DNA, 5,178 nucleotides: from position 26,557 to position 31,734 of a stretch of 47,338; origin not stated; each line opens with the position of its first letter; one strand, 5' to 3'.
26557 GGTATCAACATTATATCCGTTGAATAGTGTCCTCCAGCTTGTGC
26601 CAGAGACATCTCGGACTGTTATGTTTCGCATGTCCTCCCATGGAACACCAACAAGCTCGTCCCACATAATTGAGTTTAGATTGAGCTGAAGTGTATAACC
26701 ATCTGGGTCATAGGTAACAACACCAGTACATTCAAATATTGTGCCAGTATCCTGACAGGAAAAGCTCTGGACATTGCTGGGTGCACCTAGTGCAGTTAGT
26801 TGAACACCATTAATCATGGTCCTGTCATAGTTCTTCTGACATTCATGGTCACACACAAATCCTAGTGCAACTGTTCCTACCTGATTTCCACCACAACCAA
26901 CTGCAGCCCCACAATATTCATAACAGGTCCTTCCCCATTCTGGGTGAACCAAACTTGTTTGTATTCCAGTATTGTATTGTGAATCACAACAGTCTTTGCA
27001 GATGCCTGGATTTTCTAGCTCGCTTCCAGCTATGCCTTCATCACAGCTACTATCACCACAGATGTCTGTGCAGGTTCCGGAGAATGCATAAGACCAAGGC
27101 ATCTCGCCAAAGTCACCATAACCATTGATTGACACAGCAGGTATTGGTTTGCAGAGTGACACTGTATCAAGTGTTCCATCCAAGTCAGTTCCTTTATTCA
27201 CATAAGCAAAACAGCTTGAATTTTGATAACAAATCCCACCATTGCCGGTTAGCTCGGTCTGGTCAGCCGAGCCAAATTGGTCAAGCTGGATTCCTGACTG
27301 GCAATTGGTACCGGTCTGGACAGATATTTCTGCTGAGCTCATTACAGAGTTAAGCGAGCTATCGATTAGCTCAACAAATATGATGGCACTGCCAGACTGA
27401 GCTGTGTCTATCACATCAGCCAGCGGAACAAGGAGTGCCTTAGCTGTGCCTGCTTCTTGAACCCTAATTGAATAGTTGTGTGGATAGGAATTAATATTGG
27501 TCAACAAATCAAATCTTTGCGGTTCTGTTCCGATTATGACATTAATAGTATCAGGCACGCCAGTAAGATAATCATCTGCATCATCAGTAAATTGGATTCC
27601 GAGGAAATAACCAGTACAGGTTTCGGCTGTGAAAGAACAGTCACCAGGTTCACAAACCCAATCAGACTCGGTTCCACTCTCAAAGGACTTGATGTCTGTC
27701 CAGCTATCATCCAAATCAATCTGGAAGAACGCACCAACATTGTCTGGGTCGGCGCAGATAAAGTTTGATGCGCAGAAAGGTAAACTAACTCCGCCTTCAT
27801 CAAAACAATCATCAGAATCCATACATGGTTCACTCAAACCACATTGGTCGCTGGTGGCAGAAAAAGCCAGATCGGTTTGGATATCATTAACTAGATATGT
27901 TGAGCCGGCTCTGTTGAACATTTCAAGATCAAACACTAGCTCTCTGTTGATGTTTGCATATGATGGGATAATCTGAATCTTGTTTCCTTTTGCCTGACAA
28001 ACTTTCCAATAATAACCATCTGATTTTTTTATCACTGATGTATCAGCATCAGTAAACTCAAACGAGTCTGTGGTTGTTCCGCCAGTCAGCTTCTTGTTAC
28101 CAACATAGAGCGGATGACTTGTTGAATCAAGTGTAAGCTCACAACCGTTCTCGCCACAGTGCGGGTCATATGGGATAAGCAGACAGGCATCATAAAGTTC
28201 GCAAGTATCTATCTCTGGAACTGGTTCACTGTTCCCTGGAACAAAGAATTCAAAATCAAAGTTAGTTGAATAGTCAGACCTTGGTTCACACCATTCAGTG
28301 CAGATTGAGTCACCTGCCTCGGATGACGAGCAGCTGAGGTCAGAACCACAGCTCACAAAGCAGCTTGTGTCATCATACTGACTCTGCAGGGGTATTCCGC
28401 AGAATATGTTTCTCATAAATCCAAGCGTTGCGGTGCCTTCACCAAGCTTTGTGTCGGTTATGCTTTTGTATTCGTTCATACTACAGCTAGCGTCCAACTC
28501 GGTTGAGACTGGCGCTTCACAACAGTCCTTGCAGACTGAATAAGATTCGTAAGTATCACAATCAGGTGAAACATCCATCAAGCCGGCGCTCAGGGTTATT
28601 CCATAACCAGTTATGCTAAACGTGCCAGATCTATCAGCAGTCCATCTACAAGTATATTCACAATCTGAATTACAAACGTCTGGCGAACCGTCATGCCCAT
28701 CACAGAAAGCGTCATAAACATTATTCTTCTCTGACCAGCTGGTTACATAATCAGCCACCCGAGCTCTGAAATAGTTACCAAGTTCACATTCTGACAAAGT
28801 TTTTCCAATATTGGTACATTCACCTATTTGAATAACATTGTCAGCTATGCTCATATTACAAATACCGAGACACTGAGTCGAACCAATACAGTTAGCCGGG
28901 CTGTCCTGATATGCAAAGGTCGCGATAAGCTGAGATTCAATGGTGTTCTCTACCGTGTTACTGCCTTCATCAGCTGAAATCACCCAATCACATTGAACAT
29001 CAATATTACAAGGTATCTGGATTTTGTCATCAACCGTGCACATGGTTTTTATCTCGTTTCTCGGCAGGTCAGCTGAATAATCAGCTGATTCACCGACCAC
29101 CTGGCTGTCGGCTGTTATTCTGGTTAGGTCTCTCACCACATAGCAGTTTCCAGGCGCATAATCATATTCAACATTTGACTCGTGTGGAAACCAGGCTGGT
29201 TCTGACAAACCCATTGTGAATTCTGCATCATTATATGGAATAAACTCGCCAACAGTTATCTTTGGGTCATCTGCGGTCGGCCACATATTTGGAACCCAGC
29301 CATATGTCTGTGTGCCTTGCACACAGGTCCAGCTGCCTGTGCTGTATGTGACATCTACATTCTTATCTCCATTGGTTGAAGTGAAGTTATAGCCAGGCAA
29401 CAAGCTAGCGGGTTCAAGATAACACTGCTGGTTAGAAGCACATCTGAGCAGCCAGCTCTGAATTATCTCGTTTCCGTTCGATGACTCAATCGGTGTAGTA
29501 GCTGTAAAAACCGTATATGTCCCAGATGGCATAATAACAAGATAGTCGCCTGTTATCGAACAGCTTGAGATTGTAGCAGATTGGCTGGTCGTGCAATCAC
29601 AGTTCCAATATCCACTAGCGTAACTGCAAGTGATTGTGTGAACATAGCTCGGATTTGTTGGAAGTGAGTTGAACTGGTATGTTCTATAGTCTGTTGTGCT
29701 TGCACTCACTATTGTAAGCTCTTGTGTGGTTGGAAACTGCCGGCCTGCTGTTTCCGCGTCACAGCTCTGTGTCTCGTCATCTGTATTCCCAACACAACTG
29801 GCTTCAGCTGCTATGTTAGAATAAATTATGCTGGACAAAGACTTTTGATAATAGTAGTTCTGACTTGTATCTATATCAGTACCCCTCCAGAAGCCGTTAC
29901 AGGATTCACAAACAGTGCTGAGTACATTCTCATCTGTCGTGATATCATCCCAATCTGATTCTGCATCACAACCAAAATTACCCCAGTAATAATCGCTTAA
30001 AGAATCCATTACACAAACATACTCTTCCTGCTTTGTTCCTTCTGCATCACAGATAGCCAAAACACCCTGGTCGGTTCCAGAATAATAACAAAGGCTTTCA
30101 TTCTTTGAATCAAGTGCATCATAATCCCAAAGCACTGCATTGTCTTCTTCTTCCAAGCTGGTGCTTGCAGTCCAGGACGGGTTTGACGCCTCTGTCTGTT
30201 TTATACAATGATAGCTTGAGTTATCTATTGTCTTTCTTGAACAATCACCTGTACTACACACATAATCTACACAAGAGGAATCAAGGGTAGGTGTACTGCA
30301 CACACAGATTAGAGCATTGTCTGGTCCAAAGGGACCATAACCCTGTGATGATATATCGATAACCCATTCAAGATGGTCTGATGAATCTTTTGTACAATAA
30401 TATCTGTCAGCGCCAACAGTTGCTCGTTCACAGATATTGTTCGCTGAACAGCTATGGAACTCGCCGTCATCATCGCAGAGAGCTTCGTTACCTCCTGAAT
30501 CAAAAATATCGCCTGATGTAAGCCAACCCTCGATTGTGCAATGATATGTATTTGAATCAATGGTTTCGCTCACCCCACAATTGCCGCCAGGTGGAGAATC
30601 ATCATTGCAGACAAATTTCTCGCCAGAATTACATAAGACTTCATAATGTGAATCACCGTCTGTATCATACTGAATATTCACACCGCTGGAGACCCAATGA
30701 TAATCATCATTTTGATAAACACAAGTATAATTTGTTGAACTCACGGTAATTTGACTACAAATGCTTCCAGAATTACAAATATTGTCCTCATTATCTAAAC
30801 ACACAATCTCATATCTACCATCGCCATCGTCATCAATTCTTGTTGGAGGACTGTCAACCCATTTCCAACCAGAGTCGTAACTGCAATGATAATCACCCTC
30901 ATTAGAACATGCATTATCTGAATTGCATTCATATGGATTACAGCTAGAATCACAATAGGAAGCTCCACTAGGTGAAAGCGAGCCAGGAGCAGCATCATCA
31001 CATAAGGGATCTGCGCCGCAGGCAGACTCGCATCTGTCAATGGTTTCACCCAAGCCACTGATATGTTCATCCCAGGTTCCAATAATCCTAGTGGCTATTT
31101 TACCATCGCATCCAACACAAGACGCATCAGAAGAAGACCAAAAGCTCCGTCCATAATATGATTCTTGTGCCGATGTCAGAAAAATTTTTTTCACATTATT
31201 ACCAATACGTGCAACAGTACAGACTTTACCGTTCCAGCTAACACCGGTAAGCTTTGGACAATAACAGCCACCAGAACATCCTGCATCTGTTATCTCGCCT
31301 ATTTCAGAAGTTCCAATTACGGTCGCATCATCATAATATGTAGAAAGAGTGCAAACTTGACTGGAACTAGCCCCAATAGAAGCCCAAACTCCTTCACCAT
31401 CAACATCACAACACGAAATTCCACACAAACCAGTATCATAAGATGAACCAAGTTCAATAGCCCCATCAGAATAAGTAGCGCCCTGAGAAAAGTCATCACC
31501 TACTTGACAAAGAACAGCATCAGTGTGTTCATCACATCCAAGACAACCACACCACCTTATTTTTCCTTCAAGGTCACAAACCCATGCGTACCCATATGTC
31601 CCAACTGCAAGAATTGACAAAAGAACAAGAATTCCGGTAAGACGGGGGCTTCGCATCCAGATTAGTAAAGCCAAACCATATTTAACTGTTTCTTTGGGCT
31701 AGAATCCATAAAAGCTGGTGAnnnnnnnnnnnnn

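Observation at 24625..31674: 2,349-codon cysteine-rich, signal-peptide-bearing, C-terminally anchored giant surface protein of unknown family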

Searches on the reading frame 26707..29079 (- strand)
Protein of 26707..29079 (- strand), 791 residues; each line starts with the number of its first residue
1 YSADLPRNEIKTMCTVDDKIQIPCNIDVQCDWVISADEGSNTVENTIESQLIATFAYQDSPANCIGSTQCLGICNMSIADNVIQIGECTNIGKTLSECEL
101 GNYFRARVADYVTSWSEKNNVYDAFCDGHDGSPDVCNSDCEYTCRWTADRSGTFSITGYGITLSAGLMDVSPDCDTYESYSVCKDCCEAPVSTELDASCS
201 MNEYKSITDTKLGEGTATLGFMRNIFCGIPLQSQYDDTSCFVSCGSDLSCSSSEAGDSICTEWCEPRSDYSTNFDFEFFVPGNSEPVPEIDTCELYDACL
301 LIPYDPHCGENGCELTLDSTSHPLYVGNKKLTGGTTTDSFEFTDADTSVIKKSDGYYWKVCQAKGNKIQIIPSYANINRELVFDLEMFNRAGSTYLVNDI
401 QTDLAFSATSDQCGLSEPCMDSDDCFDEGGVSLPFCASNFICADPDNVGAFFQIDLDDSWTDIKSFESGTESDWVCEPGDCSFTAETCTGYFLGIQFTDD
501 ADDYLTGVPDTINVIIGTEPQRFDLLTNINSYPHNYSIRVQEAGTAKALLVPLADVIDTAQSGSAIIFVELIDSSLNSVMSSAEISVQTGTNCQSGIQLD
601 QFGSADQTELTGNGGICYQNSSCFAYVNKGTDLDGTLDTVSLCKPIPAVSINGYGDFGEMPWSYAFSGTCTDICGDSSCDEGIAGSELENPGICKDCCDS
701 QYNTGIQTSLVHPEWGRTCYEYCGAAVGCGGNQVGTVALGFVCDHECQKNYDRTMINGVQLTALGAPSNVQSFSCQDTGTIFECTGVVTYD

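Call 74: predict_structure(alignment_id=A4)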
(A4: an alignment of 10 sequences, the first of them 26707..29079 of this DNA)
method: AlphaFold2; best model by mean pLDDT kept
length: 791 residues; sequences in the alignment: 10
mean_pLDDT: 48.4   pTM: 0.31
mean pLDDT of the five models: 48.4, 41.1, 40.5, 38.7, 34.3
residues with pLDDT >= 90: 0; 70-90: 91; 50-70: 279; < 50: 421
segments of 3 or more residues with pLDDT < 50: 1-4, 17-22, 52-55, 78-83, 90-237, 243-245, 375-377, 405-483, 485-491, 517-520, 544-547, 552-563, 588-619, 624-638, 645-668, 674-697, 699-701, 705-715, 752-767, 789-791
pLDDT, mean of each block of 10 residues (from residue 1): 50 53 52 55 50 52 62 56 55 27 30 28 27 25 23 28 24 28 29 32 41 38 30 43 59 63 62 72 69 71 68 80 74 74 80 75 82 53 71 57 48 35 29 27 26 34 36 32 48 54 61 55 59 54 51 47 53 66 50 34 28 41 39 39 42 27 41 45 36 46 46 54 64 64 68 44 45 56 57 41
secondary structure, 60 per line:
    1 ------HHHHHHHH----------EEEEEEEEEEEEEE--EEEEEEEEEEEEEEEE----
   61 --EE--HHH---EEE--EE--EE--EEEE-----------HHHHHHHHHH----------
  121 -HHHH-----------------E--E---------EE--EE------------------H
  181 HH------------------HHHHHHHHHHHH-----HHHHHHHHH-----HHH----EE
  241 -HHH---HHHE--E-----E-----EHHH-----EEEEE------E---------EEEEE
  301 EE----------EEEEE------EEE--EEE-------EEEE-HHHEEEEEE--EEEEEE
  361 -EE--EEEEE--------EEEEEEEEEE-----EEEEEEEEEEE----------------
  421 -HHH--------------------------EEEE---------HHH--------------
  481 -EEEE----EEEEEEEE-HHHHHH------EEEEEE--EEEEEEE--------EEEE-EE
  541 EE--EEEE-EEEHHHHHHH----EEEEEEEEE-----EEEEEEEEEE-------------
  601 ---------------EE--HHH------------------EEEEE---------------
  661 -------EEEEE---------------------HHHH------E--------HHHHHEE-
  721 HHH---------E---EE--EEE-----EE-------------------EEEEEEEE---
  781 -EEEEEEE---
elements in order (helices of 4 or more, strands of 3 or more residues): H7-14 E25-38 E41-56 E73-75 E86-89 H101-110 H122-125 H201-212 H218-226 E275-279 E296-302 E313-317 E324-326 E329-331 E339-342 E347-352 E355-360 E366-370 E379-388 E394-404 E451-454 E482-485 E490-497 H499-504 E511-516 E519-525 E534-537 E539-542 E545-548 E550-552 H553-559 E564-572 E578-587 E641-645 E668-672 H694-697 H713-717 E741-743 E770-777 E782-788

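Call 79: fold_search(model_id=the predicted structure, library=pdb)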
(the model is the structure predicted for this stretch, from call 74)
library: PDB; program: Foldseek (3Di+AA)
matches with E <= 10: 1102; with E <= 0.001: 11
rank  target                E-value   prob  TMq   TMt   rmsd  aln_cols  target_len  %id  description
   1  2yn5_A                4.6e-05  0.99  0.10  0.22  16.4       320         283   10  Structural insight into the giant calcium-binding adhesin SiiE: implications for the adhesion of Salmonella enterica t (released 2013-04-03)
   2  4aq1_C                4.5e-04  0.85  0.12  0.13  12.0       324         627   10  Structure of the SbsB S-layer protein of Geobacillus stearothermophilus PV72p2 in complex with nanobody KB6 (released 2012-06-13)
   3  4be5_A                5.0e-04  0.72  0.10  0.23  17.6       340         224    8  V. cholera biofilm scaffolding protein RbmA (released 2013-12-18)
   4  4p99_A                5.9e-04  0.92  0.10  0.16  15.6       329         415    9  Ca2+-stabilized adhesin helps an Antarctic bacterium reach out and bind ice (released 2014-06-18)
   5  7dm0_A                6.6e-04  0.91  0.08  0.30  15.5       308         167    9  Biofilm associated protein - C region (released 2021-12-15)
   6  5y32_A                6.6e-04  0.84  0.08  0.25  19.9       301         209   11  Crystal structure of PTP delta Ig1-Ig2 in complex with IL1RAPL1 (released 2017-08-16)
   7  4kkq_A                7.3e-04  0.54  0.09  0.21  18.0       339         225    9  Crystal structure of Vibrio cholerae RbmA (crystal form 1) (released 2013-05-22)
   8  3pxj_A                8.6e-04  0.82  0.07  0.25  18.6       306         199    9  Tandem Ig repeats of Dlar (released 2011-03-23)
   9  6h7w_C                8.6e-04  0.51  0.08  0.19  17.6       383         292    9  Model of retromer-Vps5 complex assembled on membrane. (released 2018-09-26)
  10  6e57_A                9.1e-04  0.51  0.08  0.14  20.6       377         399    9  Bacteroides ovatus mixed-linkage glucan utilization locus (MLGUL) SGBP-B in complex with mixed-linkage heptasaccharide (released 2019-05-29)
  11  2yd4                  9.7e-04  0.80  0.08  0.25  19.4       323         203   10  Crystal structure of the N-terminal Ig1-2 module of Chicken Receptor Protein Tyrosine Phosphatase Sigma (released 2011-04-13)
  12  5f0l_B                1.0e-03  0.41  0.09  0.17  17.4       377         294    9  Structure of retromer VPS26-VPS35 subunits bound to SNX3 and DMT1 (released 2016-12-07)
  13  5irb_A                1.1e-03  0.90  0.10  0.19  15.2       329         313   11  Structural insight into host cell surface retention of a 1.5-MDa bacterial ice-binding adhesin (released 2017-07-19)
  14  6e57_C                1.1e-03  0.69  0.07  0.13  17.4       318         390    9  Bacteroides ovatus mixed-linkage glucan utilization locus (MLGUL) SGBP-B in complex with mixed-linkage heptasaccharide (released 2019-05-29)
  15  2ha1_MODEL_1_A        1.2e-03  0.72  0.08  0.24  21.6       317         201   10  Complex of the first and second type III domains of human Fibronectin in solution (released 2007-04-10)
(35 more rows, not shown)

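Call 86: search_solved_structures(query=A4, max_evalue=1)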
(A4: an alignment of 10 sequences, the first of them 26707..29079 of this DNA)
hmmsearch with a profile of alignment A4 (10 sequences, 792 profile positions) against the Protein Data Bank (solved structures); distinct sequences matched with E-value up to 1: 0.

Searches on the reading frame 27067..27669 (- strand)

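Call 81: search_protein_families(library=pfam, proteins=[window:27067-27669:-], max_evalue=10)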
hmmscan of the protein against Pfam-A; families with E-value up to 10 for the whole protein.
window:27067-27669:- (201 aa): 1 family
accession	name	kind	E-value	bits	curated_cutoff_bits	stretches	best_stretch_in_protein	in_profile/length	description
PF24595.1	DUF7619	-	0.066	13.7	27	1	64-111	22-66/133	Domain of unknown function (DUF7619)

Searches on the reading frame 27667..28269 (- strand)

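Call 81: search_protein_families(library=pfam, proteins=[window:27667-28269:-], max_evalue=10)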
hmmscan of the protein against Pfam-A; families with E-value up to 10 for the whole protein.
window:27667-28269:- (201 aa): 1 family
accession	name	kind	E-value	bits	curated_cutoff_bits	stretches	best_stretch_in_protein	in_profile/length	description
PF16103.11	DUF4822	-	0.043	14.5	25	1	65-125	37-94/123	Domain of unknown function (DUF4822)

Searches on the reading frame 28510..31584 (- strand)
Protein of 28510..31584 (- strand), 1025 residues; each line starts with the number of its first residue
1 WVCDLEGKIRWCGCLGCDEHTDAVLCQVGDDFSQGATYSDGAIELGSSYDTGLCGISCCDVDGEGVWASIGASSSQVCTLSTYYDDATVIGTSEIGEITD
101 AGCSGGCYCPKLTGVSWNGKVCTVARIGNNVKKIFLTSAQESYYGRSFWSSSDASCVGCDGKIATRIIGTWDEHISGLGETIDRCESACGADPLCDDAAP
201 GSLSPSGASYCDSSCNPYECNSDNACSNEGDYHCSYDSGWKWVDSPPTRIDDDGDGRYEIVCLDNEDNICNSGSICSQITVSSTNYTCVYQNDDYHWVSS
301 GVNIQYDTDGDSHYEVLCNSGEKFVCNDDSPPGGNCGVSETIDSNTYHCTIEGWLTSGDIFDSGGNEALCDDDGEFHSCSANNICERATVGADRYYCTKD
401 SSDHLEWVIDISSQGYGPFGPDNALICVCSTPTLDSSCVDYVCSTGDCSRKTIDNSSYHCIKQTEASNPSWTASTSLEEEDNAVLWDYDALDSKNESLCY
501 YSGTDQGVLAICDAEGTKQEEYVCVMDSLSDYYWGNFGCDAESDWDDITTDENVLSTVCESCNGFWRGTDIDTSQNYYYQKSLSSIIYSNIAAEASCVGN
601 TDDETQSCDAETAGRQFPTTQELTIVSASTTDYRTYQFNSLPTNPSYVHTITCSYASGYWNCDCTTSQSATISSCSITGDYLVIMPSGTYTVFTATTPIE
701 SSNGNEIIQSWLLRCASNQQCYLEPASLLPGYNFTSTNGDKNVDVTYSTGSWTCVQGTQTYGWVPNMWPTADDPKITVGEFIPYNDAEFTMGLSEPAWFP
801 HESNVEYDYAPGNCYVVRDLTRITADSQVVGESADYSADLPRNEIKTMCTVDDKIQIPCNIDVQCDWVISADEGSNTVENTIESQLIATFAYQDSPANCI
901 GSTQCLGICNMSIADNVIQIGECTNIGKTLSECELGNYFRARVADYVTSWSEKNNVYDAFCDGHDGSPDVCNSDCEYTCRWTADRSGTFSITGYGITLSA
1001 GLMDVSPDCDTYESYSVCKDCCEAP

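Call 90: find_homologous_proteins(query=window:28510-31584:-, max_evalue=0.01)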
Query window:28510-31584:-: 8000 candidates shared short words with the query, none scored E <= 0.01.

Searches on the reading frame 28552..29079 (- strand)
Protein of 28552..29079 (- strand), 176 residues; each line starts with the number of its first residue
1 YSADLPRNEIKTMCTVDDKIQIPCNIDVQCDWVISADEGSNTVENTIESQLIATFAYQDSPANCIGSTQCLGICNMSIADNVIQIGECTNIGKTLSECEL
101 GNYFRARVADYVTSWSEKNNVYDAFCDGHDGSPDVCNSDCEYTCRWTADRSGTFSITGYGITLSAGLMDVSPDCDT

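Call 81: search_protein_families(library=pfam, proteins=[window:28552-29079:-], max_evalue=10)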
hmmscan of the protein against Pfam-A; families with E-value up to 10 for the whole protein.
window:28552-29079:- (176 aa): 1 family
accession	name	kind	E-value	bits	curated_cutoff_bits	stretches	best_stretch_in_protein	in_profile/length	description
PF13648.12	Lipocalin_4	-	0.59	11.5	22.4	1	92-164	16-68/89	Lipocalin-like domain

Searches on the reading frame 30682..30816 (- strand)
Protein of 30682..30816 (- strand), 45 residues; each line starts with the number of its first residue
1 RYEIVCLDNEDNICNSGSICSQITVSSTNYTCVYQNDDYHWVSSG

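Call 85: search_solved_structures(query=A5, max_evalue=10)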
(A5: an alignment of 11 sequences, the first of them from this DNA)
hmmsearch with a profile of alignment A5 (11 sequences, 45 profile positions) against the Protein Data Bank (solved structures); distinct sequences matched with E-value up to 10: 26.
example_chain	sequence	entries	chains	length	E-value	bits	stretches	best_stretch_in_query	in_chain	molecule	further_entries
2g5b_B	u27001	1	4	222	0.15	15.6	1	27-42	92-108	6A7 Fab Heavy Chain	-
7x2h_A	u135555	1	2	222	0.4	14.3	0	31-43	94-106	6-2C H chain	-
8zxx_A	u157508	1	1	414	0.41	14.3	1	4-20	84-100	1-deoxy-D-xylulose 5-phosphate reductoisomerase, apicoplastic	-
8cr9_A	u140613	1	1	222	0.42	14.2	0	28-43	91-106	Heavy chain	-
4y67_A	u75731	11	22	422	0.43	14.2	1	4-20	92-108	1-deoxy-D-xylulose 5-phosphate reductoisomerase, apicoplast | 1-deoxy-D-xylulose 5-phosphate reductoisomerase, apicoplastic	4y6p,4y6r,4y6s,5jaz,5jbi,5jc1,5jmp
4gae_A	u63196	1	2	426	0.43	14.2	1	4-20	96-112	1-deoxy-D-xylulose 5-phosphate reductoisomerase, apicoplast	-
4kp7_A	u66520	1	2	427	0.44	14.1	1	4-20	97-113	1-deoxy-D-xylulose 5-phosphate reductoisomerase, apicoplast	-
8zu9_B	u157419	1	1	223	0.53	13.9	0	30-42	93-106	A129 heavy chain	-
3au8_A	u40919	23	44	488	0.55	13.8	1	4-20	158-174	1-deoxy-D-xylulose 5-phosphate reductoisomerase | 1-deoxy-D-xylulose 5-phosphate reductoisomerase, apicoplast | 1-deoxy-D-xylulose 5-phosphate reductoisomerase,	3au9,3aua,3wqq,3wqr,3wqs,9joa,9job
8d48_H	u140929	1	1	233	0.79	13.3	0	30-44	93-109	sd1.040 Fab heavy chain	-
9z79_B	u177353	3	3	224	0.93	13.1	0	24-34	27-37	Heavy chain of the fragment antigen binding domain of monoclonal antibody 40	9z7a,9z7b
5fhc_A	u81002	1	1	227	1.3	12.6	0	26-44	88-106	Antibody 100 Fab heavy chain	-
5fhb_H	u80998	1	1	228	1.3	12.6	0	26-44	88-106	Antibody 100 Fab heavy chain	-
5u3k_H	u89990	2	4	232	1.3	12.6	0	27-37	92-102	DH511.2 Fab Heavy Chain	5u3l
5u3o_H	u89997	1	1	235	1.3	12.6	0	27-37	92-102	DH511.2_K3 Fab Heavy Chain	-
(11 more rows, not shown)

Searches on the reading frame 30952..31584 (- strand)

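Call 81: search_protein_families(library=pfam, proteins=[window:30952-31584:-], max_evalue=10)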
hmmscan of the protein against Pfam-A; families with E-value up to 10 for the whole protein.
window:30952-31584:- (211 aa): 1 family
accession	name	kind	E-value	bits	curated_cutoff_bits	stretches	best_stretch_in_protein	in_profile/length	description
PF09222.16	Fim-adh_lectin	-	0.0055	16.7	25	1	129-181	25-78/171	Fimbrial adhesin F17-AG, lectin domain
